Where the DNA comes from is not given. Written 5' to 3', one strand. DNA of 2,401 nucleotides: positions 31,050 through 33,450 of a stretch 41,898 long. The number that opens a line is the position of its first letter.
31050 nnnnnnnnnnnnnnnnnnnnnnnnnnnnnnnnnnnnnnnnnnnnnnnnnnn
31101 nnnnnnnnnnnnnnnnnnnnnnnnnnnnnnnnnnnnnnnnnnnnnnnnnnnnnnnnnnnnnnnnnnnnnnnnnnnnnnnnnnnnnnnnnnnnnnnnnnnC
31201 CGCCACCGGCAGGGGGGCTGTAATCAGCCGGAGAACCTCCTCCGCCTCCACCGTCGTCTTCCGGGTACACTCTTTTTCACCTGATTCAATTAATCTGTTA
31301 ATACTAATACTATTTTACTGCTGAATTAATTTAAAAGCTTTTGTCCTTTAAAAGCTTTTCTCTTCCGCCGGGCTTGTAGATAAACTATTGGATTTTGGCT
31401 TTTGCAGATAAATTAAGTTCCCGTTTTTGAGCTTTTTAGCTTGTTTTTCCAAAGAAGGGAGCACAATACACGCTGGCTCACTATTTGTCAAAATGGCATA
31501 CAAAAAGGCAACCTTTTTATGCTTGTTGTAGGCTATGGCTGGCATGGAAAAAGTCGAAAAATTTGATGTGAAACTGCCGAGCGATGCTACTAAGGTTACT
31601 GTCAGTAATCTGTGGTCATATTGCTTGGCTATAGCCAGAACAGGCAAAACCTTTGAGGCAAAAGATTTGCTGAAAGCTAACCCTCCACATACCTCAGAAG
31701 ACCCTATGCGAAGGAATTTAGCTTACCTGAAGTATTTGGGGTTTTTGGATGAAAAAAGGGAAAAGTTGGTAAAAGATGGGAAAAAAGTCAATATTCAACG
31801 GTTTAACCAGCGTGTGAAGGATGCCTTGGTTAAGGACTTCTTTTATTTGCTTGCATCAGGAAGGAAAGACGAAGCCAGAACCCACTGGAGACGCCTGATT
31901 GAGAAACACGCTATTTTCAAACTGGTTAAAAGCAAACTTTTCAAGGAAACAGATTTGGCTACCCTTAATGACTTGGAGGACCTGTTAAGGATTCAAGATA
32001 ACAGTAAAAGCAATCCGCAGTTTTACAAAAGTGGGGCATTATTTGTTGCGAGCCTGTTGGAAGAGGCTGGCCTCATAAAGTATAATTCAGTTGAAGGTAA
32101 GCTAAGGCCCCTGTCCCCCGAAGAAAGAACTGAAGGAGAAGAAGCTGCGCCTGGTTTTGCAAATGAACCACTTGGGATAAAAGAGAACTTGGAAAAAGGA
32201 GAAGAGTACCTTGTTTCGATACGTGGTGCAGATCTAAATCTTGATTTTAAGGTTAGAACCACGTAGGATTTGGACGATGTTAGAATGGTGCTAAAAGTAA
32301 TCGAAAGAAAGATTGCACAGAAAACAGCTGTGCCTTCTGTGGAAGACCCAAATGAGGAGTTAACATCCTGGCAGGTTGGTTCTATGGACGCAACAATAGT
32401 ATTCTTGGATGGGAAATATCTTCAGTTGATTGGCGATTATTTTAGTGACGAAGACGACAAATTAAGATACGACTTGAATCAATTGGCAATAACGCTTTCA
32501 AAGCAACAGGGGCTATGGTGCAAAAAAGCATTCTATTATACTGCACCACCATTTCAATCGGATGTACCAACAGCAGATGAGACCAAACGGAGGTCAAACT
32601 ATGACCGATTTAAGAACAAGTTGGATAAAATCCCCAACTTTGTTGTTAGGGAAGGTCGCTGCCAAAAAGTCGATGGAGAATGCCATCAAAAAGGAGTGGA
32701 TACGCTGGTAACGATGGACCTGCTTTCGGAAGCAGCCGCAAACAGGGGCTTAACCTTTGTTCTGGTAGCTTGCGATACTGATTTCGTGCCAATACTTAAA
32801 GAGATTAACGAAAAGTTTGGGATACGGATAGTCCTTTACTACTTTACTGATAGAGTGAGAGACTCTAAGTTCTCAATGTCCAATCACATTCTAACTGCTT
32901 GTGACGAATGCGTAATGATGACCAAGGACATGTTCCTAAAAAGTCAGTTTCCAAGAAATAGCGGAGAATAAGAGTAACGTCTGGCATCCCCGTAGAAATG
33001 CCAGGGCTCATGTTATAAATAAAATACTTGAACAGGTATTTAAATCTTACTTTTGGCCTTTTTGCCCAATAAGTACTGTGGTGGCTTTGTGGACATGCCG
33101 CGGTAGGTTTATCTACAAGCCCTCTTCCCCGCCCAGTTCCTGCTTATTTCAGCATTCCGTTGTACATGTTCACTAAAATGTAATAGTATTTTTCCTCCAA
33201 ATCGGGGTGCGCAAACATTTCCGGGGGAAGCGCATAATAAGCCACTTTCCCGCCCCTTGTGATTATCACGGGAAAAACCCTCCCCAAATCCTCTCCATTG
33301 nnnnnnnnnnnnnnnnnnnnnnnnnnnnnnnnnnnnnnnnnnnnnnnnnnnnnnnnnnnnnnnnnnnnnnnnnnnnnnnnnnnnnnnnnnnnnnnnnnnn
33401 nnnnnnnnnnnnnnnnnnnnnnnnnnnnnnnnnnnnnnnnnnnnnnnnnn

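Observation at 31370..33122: Transposase-less mobile cassette delivering a wHTH + NYN ribonuclease module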

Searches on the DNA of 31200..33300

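Call 46: search_rna_families(source=window, start=31200, end=33300, threshold=evalue, max_evalue=10)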
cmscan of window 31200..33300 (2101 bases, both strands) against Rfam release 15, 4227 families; matches with E-value up to 10: 4.
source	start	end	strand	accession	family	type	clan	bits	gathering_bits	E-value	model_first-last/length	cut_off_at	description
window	31456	31804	-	RF02104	DLEU1_2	Gene; lncRNA;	-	18.6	100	8.7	1-344/344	no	Deleted in lymphocytic leukemia 1 conserved region 2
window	31349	31467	+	RF00563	SNORA53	Gene; snRNA; snoRNA; HACA-box;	-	14.2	38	2.6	1-248/248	no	Small nucleolar RNA SNORA53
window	32346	32414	+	RF01637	ceN47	Gene; snRNA; snoRNA; CD-box;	-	13.8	35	8.1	1-155/155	no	Nematode snoRNA ceN47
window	31626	31769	-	RF01946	KCNQ1OT1_1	Gene; lncRNA;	-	12.3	70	0.15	336-464/464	no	KCNQ1 overlapping transcript 1 conserved region 1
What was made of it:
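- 32972..33050 (+): Conserved non-coding block downstream of NYN (hairpin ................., then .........); it travels with the NYN gene. There is no Rfam match (call 46).
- Tried and rejected: Rfam found nothing credible in 31200-33300 (call 46).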
